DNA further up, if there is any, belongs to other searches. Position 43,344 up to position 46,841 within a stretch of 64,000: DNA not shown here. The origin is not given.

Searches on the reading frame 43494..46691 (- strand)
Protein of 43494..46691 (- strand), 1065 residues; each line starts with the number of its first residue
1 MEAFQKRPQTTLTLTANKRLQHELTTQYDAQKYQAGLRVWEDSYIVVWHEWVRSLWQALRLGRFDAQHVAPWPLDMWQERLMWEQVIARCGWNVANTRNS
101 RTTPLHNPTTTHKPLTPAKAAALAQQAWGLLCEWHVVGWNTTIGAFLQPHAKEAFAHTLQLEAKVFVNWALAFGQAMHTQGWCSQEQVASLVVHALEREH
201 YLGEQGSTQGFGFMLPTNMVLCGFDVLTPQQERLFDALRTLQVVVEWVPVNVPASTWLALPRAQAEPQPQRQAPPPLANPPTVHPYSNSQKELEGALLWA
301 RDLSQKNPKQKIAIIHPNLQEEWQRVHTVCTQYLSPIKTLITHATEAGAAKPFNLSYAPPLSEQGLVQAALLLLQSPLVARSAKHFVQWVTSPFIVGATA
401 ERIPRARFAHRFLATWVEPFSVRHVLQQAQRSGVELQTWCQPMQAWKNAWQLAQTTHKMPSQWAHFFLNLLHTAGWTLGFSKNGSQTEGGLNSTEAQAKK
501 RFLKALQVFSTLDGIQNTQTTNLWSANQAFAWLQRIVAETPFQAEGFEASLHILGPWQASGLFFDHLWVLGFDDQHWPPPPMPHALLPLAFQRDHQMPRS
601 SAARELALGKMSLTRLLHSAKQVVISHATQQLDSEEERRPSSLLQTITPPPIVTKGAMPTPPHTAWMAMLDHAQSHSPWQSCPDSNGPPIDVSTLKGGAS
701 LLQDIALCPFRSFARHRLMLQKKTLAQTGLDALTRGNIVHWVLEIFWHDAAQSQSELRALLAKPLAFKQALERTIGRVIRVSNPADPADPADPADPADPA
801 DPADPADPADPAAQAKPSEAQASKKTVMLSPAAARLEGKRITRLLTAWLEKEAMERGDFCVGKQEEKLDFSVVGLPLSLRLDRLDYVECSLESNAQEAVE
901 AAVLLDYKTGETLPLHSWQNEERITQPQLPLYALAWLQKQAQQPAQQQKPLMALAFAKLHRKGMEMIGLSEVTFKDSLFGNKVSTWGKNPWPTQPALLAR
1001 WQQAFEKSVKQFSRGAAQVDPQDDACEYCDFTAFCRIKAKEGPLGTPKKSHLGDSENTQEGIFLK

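Call 27: search_protein_families(library=pfam, proteins=[window:43494-46691:-])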
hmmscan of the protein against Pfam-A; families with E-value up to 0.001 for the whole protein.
window:43494-46691:- (1065 aa): 1 family
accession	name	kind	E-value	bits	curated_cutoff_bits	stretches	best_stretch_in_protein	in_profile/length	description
PF12705.13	PDDEXK_1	-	4.4e-21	76.4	22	1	700-1036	5-247/247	PD-(D/E)XK nuclease superfamily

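Call 63: find_homologous_proteins(query=window:43494-46691:-, max_evalue=1e-10)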
Query window:43494-46691:- (1065 aa): 5 proteins with E <= 1e-10 among 8000 candidates.
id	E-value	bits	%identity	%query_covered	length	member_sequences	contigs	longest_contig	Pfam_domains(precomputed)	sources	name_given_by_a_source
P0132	1.1e-57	214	27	97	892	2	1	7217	PF12705.14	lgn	-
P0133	2.2e-37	147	25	95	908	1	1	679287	PF12705.14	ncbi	-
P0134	6.1e-35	139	24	93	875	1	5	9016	PF12705.14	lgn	-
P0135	3.0e-32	130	26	69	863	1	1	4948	PF12705.14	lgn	-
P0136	8.9e-27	112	25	69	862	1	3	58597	PF12705.14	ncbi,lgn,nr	ncbi:MAG: PD-(D/E)XK nuclease family protein [Gammaproteobacteria bacterium]|nr:PD-(D/E)XK nuclease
